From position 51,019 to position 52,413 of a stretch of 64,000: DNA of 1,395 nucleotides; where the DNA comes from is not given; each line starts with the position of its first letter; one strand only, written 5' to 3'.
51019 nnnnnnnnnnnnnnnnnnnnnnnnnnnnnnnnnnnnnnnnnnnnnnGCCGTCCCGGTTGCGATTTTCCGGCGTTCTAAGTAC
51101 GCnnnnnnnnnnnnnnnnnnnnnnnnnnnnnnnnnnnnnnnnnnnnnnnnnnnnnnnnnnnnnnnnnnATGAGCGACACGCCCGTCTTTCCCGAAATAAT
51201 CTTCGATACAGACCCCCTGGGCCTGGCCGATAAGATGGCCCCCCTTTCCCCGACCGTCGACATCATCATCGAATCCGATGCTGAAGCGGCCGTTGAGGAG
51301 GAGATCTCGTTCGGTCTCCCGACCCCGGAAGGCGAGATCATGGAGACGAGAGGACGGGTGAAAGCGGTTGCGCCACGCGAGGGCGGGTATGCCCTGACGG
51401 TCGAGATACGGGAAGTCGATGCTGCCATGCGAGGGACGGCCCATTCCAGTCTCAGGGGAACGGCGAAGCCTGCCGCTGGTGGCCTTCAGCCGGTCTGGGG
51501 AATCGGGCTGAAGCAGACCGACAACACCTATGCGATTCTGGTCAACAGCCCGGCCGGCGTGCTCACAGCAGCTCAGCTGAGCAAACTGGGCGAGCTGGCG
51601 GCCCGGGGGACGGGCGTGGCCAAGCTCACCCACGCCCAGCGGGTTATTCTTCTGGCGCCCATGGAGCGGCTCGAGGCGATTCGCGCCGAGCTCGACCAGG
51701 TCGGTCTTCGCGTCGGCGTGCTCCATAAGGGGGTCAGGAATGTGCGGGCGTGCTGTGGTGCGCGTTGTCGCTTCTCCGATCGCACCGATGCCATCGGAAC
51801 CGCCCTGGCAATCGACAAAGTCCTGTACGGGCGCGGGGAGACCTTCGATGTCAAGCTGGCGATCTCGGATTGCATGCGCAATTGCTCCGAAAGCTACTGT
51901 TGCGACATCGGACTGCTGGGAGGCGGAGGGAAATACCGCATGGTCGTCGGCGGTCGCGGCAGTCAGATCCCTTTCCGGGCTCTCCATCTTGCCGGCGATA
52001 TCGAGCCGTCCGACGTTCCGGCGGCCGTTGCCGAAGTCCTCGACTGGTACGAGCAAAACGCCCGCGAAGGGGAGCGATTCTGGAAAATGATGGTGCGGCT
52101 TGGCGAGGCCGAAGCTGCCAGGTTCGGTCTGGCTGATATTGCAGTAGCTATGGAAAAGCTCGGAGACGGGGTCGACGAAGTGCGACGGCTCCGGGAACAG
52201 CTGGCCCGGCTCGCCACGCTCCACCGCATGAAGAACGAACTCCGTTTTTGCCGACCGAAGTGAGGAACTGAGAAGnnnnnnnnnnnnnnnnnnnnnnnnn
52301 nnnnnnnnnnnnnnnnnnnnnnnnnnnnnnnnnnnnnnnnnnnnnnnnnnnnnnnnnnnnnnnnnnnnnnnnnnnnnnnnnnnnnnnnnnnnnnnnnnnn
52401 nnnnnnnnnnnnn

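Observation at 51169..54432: Gene pair: nitrite/sulfite-reductase-like Fe-S protein followed 12 nt later by a soluble HAMP-HPt-HATPase (CheA-like) kinase with a Cys-containing N-domain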

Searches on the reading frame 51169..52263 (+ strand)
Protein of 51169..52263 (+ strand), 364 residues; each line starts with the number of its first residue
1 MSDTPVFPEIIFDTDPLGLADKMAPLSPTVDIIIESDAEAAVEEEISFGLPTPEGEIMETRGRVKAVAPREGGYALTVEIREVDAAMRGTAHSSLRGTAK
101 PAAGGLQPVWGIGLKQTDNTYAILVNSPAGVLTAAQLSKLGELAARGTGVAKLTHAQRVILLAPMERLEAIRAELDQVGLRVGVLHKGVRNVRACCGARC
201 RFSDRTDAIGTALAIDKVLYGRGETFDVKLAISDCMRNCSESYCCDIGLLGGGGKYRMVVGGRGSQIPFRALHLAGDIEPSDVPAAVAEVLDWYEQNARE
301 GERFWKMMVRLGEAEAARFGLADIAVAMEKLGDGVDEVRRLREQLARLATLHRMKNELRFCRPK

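Call 3: search_protein_families(library=pfam, proteins=[window:51169-52263:+], max_evalue=0.01)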
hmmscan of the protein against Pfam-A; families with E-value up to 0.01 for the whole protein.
window:51169-52263:+ (364 aa): 2 families
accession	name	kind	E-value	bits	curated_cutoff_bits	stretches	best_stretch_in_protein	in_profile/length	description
PF01077.27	NIR_SIR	-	5.4e-12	45.9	27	1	188-315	4-145/158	Nitrite and sulphite reductase 4Fe-4S domain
PF03460.22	NIR_SIR_ferr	-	3.9e-09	36.5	24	1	115-177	4-68/69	Nitrite/Sulfite reductase ferredoxin-like half domain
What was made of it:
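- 51169..52263 (+): Gene A: SiR-like protein (SiRL), 364 aa, single sulfite/nitrite-reductase repeat. Pfam NIR_SIR_ferr + NIR_SIR (call 3).
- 51511..51699 (+): NIR_SIR_ferr half-domain (residues 115-177) with the invariant KLTHAQR motif. Pfam PF03460, E=3.9e-9 (call 3).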

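Call 5: search_protein_families(library=ncbifam, proteins=[window:51169-52263:+], max_evalue=0.01)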
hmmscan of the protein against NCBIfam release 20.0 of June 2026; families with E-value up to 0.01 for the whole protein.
window:51169-52263:+ (364 aa): 10 families
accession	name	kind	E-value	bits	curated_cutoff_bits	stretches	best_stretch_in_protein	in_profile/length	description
TIGR02374.1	nitri_red_nirB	equivalog_domain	2.1e-20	72.8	578.35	1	116-312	555-753/794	nitrite reductase large subunit NirB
NF011565.0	PRK14989.1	subfamily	6.8e-17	60.8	883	1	116-294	560-740/847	nitrite reductase large subunit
NF007126.0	PRK09567.1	equivalog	6.7e-15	54.2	523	1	112-314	366-581/595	NirA family protein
TIGR02435.1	CobG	equivalog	4.8e-09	35.7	234.8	1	113-253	246-385/388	precorrin-3B synthase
TIGR02912.1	sulfite_red_C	equivalog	2.3e-07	30.1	324.1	1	128-251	28-160/314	sulfite reductase subunit C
TIGR02041.1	CysI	equivalog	2.6e-06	26.2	756.55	1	138-311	359-538/541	assimilatory sulfite reductase (NADPH) hemoprotein subunit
NF010029.0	PRK13504.1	equivalog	4.8e-06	25.2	457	1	138-313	381-563/575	NADPH-dependent assimilatory sulfite reductase hemoprotein subunit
TIGR02066.1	dsrB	equivalog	7.8e-06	25.1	341.5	1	118-251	28-167/341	dissimilatory-type sulfite reductase subunit beta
NF007125.0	PRK09566.1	equivalog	1.5e-05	23.7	594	1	115-253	317-456/513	ferredoxin--nitrite reductase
TIGR02064.1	dsrA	equivalog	0.00017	20.5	392.85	1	119-251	80-221/402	dissimilatory-type sulfite reductase subunit alpha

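Call 6: search_solved_structures(query=window:51169-52263:+, max_evalue=1, show_alignments=2)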
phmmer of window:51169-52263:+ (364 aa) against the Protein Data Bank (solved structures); distinct sequences matched with E-value up to 1: 5.
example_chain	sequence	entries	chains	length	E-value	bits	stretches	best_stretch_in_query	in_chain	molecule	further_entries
7np8_A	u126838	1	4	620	0.022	17.3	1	111-255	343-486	Coenzyme F420-dependent sulfite reductase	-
5h8v_A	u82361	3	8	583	0.048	16.2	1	224-312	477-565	Sulfite reductase [ferredoxin], chloroplastic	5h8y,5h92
7npa_A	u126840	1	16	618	0.12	14.8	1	111-251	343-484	Coenzyme F420-dependent sulfite reductase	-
9tn7_A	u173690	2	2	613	0.24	13.9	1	115-252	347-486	Coenzyme F420 hydrogenase/dehydrogenase beta subunit domain protein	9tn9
2xsj_B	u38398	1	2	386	0.66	12.4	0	177-253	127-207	SULFITE REDUCTASE BETA SUBUNIT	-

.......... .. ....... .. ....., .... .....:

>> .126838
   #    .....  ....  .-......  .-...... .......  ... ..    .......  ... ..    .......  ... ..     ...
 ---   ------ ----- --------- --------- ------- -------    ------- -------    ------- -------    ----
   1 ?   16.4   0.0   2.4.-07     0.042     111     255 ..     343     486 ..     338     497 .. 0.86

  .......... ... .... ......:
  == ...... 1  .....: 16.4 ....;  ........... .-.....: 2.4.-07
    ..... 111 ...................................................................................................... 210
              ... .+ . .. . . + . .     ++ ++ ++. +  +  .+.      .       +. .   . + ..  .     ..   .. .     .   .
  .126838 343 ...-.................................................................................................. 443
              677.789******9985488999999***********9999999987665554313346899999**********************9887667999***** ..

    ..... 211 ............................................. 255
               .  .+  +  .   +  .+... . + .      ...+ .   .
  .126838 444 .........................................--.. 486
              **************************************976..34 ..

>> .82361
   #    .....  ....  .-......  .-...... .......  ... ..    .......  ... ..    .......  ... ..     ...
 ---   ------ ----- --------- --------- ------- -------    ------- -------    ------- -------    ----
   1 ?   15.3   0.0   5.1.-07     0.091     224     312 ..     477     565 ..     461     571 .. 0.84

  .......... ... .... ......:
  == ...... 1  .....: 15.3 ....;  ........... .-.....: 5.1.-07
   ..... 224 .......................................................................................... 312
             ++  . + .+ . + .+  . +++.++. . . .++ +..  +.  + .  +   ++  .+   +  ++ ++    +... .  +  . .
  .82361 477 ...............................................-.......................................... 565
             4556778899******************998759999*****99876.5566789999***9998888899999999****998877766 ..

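Call 8: find_homologous_proteins(query=window:51169-52263:+, max_evalue=0.001)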
Query window:51169-52263:+ (364 aa): 58 proteins with E <= 0.001 among 8000 candidates.
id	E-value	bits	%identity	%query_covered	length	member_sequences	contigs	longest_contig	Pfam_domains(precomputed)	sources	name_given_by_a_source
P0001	4.8e-238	807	100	100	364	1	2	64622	PF01077.28,PF03460.23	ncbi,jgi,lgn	ncbi:MAG TPA: hypothetical protein VIV61_01325 [Candidatus Ozemobacteraceae bacterium]|jgi:sulfite r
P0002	7.7e-157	540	68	99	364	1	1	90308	PF01077.28,PF03460.23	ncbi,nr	ncbi:MAG: hypothetical protein HQM09_08555 [Candidatus Riflebacteria bacterium]|nr:hypothetical prot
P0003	1.6e-146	506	62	99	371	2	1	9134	PF01077.28,PF03460.23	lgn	-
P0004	1.6e-144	500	60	99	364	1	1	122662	PF01077.28,PF03460.23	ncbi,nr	ncbi:MAG: hypothetical protein HQM10_23485 [Candidatus Riflebacteria bacterium]|nr:hypothetical prot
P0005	4.1e-142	492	61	99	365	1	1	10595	PF01077.28,PF03460.23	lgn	-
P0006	7.4e-136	471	56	98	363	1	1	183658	PF01077.28,PF03460.23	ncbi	-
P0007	1.0e-132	461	58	100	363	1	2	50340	PF01077.28,PF03460.23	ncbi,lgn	-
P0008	1.0e-130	454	55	99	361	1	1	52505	PF01077.28,PF03460.23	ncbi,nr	ncbi:MAG: hypothetical protein HQM08_22865 [Candidatus Riflebacteria bacterium]|nr:hypothetical prot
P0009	1.9e-123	430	53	99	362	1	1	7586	PF01077.28,PF03460.23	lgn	-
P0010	2.9e-122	426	54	99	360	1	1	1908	PF01077.28,PF03460.23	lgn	-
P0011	4.8e-119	416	53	99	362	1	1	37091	PF01077.28,PF03460.23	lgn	-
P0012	1.2e-117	411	53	99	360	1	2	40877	PF01077.28,PF03460.23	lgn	-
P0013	1.2e-104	369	50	98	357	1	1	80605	PF01077.28,PF03460.23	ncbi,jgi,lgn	-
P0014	3.7e-104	367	48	98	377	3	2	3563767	PF01077.28,PF03460.23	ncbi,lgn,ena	-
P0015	1.2e-103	365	48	96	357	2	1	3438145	PF01077.28,PF03460.23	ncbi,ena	-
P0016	4.3e-103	363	47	97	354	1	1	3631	PF01077.28,PF03460.23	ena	-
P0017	6.1e-102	360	49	97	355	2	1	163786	PF01077.28,PF03460.23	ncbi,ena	-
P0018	2.5e-99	351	48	97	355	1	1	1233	PF01077.28,PF03460.23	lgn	-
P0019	3.8e-99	350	43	99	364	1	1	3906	PF01077.28,PF03460.23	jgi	jgi:NAD(P)H-nitrite reductase large subunit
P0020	2.2e-97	345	47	98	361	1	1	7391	PF01077.28,PF03460.23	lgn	-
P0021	3.4e-97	344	45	98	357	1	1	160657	PF01077.28,PF03460.23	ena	-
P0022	2.5e-96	341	46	93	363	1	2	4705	PF01077.28,PF03460.23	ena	-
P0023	1.1e-95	339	45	97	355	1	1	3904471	PF01077.28,PF03460.23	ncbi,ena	-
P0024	2.5e-95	338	45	97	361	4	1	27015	PF01077.28,PF03460.23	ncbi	-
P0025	2.8e-93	331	45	94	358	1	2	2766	PF01077.28,PF03460.23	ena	-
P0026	4.2e-93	331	44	97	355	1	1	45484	PF01077.28,PF03460.23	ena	-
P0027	5.2e-93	330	45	93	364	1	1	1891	PF01077.28,PF03460.23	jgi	-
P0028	2.2e-89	318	43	96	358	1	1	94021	PF01077.28,PF03460.23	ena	-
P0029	1.8e-87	312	43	98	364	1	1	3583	PF01077.28,PF03460.23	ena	-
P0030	3.9e-86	308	44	99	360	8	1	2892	PF01077.28,PF03460.23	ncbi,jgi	-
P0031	8.2e-86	307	45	98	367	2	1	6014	PF01077.28,PF03460.23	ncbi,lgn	-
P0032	2.8e-85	305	42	99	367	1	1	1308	PF01077.28,PF03460.23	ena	-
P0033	1.3e-83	299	43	97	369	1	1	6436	PF01077.28,PF03460.23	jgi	-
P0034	4.2e-83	298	43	98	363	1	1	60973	PF01077.28,PF03460.23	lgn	-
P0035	6.8e-83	297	40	98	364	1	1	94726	PF01077.28,PF03460.23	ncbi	ncbi:hypothetical protein WDW89_11980 [Deltaproteobacteria bacterium TL4]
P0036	1.4e-82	296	42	98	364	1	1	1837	PF01077.28,PF03460.23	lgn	-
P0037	3.6e-80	288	41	98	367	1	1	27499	PF01077.28,PF03460.23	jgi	jgi:NAD(P)H-nitrite reductase large subunit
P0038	8.8e-79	283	39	98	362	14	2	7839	PF01077.28,PF03460.23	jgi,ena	-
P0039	3.4e-76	275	41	94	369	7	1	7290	PF01077.28,PF03460.23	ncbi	-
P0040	3.6e-10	58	27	54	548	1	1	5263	PF01077.28,PF03460.23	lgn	-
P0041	2.3e-9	55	34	55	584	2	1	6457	PF01077.28,PF03460.23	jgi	-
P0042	4.5e-8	51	30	55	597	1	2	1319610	PF01077.28,PF03460.23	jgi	jgi:ferredoxin-nitrite reductase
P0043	4.5e-8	51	31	48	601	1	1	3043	PF01077.28,PF03460.23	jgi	jgi:ferredoxin-nitrite reductase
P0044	3.8e-7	48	33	56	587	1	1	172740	PF01077.28,PF03460.23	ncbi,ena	-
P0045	5.3e-7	47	28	68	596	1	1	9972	PF01077.28,PF03460.23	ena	-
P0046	5.5e-7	47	32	55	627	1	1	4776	PF01077.28,PF03460.23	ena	-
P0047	1.6e-6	46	28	68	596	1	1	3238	PF01077.28,PF03460.23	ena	-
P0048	1.7e-6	46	33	55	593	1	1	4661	PF01077.28,PF03460.23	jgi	jgi:ferredoxin-nitrite reductase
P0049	2.1e-6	45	33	55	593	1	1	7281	PF01077.28,PF03460.23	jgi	jgi:ferredoxin-nitrite reductase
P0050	5.0e-6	44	30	53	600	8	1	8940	PF01077.28,PF03460.23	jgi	jgi:ferredoxin-nitrite reductase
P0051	7.2e-6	44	32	53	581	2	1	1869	PF01077.28,PF03460.23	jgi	jgi:ferredoxin-nitrite reductase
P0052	1.0e-5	43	28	53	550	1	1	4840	PF01077.28,PF03460.23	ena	-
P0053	2.2e-5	42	28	53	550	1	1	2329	PF01077.28,PF03460.23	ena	-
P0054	2.9e-5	42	25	54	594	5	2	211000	PF01077.28,PF03460.23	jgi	jgi:ferredoxin-nitrite reductase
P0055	5.1e-5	41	28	53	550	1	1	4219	PF01077.28,PF03460.23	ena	-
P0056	1.5e-4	39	28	53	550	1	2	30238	PF01077.28,PF03460.23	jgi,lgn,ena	jgi:sulfite reductase (NADPH) hemoprotein beta-component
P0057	1.8e-4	39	29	53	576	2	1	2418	PF01077.28,PF03460.23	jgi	jgi:ferredoxin-nitrite reductase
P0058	7.8e-4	37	27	52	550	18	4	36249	PF01077.28,PF03460.23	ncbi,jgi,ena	jgi:sulfite reductase (NADPH) hemoprotein beta-component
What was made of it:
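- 51169..52263 (+): Identical protein P0001 in a Candidatus Ozemobacteraceae MAG (call 8).
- On Sulfite/nitrite reductase (siroheme-[4Fe-4S]) superfamily: All 39 family clusters carry both domains (call 8).
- JGI annotates homologues as nitrite or sulfite reductase (call 8).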

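Call 10: find_related_loci(query=A1, collection=genome_contigs, flank=8000)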
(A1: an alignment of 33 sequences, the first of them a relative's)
Query A1 (364 aa) in genome_contigs; peptide patterns used: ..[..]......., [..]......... (x = any residue, [..] = any of these).
64 stretches matched a pattern; 34 encode a relative of the query (tblastn E <= 1e-3); 33 distinct loci.
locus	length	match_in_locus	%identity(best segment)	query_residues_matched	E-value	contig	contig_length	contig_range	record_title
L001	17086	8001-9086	68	1-362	1e-166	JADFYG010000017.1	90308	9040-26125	MAG: Candidatus Riflebacteria bacterium isolate nDJH6bin19 nDJH6_bin19_NODE_17_length_90308_cov_5.683407, whole genome s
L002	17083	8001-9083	60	1-361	7e-154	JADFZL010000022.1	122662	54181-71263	MAG: Candidatus Riflebacteria bacterium isolate nHGRbin4 nHGR_bin4_NODE_22_length_122662_cov_21.713894, whole genome sho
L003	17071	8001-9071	56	1-358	2e-142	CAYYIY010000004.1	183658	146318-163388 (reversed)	MAG TPA_asm: uncultured bacterium isolate binchicken_co135_188 genome assembly, contig: NODE_154_length_183658_cov_4.071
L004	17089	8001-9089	58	1-364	2e-139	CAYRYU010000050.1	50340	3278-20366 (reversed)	MAG TPA_asm: uncultured bacterium isolate binchicken_co66_92 genome assembly, contig: NODE_1239_length_50340_cov_21.5949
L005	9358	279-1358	55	1-360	2e-139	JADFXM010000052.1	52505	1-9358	MAG: Candidatus Riflebacteria bacterium isolate nDJH14bin3 nDJH14_bin3_NODE_52_length_52505_cov_129.451506, whole genome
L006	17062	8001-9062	48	7-362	6e-114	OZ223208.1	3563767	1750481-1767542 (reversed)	MAG: Planctomycetota bacterium isolate 604ccff8-4b2f-4b13-82eb-4b7433267518 genome assembly, chromosome: 1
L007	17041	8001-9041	48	7-355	1e-113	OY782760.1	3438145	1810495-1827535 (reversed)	MAG: Planctomycetota bacterium isolate 4c5731f0-34ce-4739-be05-23ee86c4296e genome assembly, chromosome: 1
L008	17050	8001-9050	49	7-358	5e-110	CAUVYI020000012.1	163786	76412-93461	MAG: Planctomycetota bacterium isolate a83b64f6-619d-4c2f-b73e-04070e311a9b genome assembly, contig: contig_12, whole ge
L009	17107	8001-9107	47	7-362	1e-107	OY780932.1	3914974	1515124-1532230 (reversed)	MAG: Planctomycetota bacterium isolate 8948a4fa-d588-4077-bf9d-2cdc62be6801 genome assembly, chromosome: 1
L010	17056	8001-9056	46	7-360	3e-107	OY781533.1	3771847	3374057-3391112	MAG: Planctomycetota bacterium isolate 5c15c3fa-c5a4-4479-8b82-14142e451f6c genome assembly, chromosome: 1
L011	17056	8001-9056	45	7-360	3e-103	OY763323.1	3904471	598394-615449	MAG: Planctomycetota bacterium isolate 3a5a21b3-ef55-46fa-90a9-c954c41cad77 genome assembly, chromosome: 1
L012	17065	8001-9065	45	7-360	3e-103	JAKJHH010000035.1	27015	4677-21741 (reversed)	MAG: Verrucomicrobia bacterium isolate UR.bin179 NODE_35_length_27015_cov_2.887705, whole genome shotgun sequence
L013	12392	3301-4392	45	1-360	1e-100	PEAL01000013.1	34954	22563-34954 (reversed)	MAG: Deltaproteobacteria bacterium isolate ER2bin7 scaffold91, whole genome shotgun sequence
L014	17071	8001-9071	45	7-362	9e-99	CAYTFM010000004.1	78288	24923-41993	MAG TPA_asm: uncultured Victivallales bacterium isolate binchicken_co232_176 genome assembly, contig: NODE_483_length_78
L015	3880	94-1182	45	1-358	3e-91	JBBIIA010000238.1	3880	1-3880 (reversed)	MAG: Deltaproteobacteria bacterium isolate BR2F70218_bin_127 NODE_10769_length_3880_cov_9.513987, whole genome shotgun s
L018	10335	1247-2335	43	1-358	1e-88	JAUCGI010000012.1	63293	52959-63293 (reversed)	Desulfobacterales bacterium HSG2 NODE_21_length_63293, whole genome shotgun sequence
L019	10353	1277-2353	40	6-360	3e-88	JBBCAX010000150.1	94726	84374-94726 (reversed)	Deltaproteobacteria bacterium TL4 17951C00150.1, whole genome shotgun sequence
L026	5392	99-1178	39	6-362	1e-82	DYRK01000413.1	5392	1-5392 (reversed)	MAG TPA_asm: Desulfatirhabdium butyrativorans isolate SulCav_GS10_10_47_57 SulCav_GS10_10_30404_length_5392_cov_33_61888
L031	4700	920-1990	36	10-364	3e-72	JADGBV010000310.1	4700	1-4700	MAG: Planctomycetota bacterium isolate nwagbin3 nwag_bin3_NODE_310_length_4700_cov_2.989833, whole genome shotgun sequen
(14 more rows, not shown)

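Call 18: search_protein_families(library=pfam, alignment_id=A2, max_evalue=0.001)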
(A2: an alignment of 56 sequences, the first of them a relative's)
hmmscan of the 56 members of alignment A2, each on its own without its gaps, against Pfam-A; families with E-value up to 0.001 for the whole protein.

A. member 1, L001:11402-12250:+ (282 aa): 5 families
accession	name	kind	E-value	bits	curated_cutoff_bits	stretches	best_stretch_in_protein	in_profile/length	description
PF00561.26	Abhydrolase_1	-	2.3e-20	73.7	25.8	1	26-141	1-112/245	alpha/beta hydrolase fold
PF12697.13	Abhydrolase_6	-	2.4e-20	74.6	26.3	1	28-273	1-216/217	Alpha/beta hydrolase family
PF12146.15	Hydrolase_4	-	2.6e-19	69.9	27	1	28-263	7-234/239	Serine aminopeptidase, S33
PF10230.15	LIDHydrolase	-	5.5e-07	30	27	1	28-197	5-192/262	Lipid-droplet associated hydrolase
PF00975.26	Thioesterase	-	0.00048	20.8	26.4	1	27-113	2-85/226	Thioesterase domain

B. families by the number of members that match (of 56 scanned): 90 families (the first 25 are shown)
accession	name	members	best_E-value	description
PF00072.30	Response_reg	4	1.6e-32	Response regulator receiver domain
PF02518.31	HATPase_c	4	2.2e-28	Histidine kinase-, DNA gyrase B-, and HSP90-like ATPase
PF00989.32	PAS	4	5.3e-16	PAS fold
PF13426.13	PAS_9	4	4.6e-13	PAS domain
PF13188.13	PAS_8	4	6.8e-09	PAS domain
PF04055.27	Radical_SAM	3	2.6e-27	Radical SAM superfamily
PF00512.31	HisKA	3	1.1e-22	His Kinase A (phospho-acceptor) domain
PF13353.11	Fer4_12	3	3.2e-07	4Fe-4S single cluster domain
PF00027.35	cNMP_binding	2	3.6e-34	Cyclic nucleotide-binding domain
PF00037.32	Fer4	2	2.6e-19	4Fe-4S binding domain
PF01381.28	HTH_3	2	1.6e-18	Helix-turn-helix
PF12838.12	Fer4_7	2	8.3e-18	4Fe-4S dicluster domain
PF12801.12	Fer4_5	2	1.1e-16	4Fe-4S binding domain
PF13187.11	Fer4_9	2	1.8e-16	4Fe-4S dicluster domain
PF13560.12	HTH_31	2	6.1e-16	Helix-turn-helix domain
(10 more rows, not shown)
